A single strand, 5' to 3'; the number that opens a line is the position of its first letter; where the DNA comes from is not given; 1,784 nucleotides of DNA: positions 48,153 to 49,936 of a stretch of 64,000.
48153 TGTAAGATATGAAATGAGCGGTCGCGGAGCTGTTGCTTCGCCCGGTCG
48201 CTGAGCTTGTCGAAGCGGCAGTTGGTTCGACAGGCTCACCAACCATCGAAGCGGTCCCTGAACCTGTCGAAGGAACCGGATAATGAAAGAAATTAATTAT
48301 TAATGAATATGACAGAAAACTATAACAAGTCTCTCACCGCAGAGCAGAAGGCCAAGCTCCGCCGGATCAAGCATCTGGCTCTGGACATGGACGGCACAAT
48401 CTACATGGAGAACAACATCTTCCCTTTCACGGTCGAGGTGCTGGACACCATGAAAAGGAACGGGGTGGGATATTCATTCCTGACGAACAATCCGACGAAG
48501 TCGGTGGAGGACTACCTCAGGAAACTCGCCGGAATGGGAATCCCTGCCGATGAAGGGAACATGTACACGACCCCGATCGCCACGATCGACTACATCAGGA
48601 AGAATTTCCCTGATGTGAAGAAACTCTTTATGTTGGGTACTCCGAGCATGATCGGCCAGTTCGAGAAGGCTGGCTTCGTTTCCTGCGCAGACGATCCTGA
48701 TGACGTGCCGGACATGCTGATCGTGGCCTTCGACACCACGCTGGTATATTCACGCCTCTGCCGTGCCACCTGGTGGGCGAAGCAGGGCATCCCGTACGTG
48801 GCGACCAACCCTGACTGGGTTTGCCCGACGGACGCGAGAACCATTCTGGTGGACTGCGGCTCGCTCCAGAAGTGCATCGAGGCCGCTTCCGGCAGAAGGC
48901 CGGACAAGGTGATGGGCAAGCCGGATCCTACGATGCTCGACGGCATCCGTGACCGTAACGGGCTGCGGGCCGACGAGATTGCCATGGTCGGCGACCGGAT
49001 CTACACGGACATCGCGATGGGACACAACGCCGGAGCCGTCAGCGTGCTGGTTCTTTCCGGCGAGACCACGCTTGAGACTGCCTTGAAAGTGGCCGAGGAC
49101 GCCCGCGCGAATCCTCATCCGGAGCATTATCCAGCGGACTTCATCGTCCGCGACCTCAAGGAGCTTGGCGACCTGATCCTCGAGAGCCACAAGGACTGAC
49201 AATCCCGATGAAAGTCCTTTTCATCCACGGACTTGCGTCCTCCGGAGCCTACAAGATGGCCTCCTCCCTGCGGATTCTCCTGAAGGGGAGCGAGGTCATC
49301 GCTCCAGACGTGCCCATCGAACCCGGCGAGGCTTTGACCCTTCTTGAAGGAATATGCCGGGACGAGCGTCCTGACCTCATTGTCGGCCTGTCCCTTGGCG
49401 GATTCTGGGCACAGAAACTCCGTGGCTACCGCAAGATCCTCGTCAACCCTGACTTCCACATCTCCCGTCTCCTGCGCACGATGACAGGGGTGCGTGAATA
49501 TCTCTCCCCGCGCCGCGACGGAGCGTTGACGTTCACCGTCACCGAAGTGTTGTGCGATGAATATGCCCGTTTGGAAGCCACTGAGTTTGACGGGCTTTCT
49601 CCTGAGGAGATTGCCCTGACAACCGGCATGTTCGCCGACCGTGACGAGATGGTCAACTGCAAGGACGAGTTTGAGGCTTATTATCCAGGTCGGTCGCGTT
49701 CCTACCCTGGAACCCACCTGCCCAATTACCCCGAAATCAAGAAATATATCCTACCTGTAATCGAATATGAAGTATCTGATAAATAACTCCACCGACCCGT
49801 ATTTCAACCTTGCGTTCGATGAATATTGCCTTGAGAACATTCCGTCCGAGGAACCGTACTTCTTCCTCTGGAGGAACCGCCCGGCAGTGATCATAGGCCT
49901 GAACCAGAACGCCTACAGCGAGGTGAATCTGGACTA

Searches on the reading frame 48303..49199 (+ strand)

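Call 57: search_protein_families(library=pfam, proteins=[window:48303-49199:+], max_evalue=0.0001)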
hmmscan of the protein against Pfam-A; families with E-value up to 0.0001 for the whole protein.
window:48303-49199:+ (298 aa): 5 families
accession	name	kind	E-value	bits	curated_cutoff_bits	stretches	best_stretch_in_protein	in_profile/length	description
PF13242.12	Hydrolase_like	-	3.7e-19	68.9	22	1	203-287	1-74/75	HAD-hyrolase-like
PF13344.12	Hydrolase_6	-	1.3e-18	67.3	27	1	26-125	2-100/101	Haloacid dehalogenase-like hydrolase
PF00702.32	Hydrolase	-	2.4e-13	51.4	26.4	1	22-244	1-191/191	haloacid dehalogenase-like hydrolase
PF13419.12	HAD_2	-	3e-08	34.4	23.8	1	204-250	133-178/178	Haloacid dehalogenase-like hydrolase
PF09419.16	PGP_phosphatase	-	6.5e-07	29.5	20.4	1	222-252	135-165/168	Mitochondrial PGP phosphatase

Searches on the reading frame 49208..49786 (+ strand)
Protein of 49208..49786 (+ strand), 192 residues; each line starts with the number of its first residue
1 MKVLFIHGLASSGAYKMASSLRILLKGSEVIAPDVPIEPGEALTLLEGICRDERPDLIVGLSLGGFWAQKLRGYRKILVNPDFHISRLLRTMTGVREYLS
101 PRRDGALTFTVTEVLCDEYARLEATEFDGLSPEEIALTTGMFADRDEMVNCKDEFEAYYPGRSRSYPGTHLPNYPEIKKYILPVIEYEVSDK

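Call 57: search_protein_families(library=pfam, proteins=[window:49208-49786:+], max_evalue=0.0001)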
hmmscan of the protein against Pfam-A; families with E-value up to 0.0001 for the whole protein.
window:49208-49786:+ (192 aa): 2 families
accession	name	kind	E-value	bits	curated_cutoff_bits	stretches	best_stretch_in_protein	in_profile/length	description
PF05728.18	UPF0227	-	1.8e-07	31.7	21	1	3-97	2-105/187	Uncharacterised protein family (UPF0227)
PF12697.13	Abhydrolase_6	-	2e-05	25.8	26.3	1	3-176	1-161/217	Alpha/beta hydrolase family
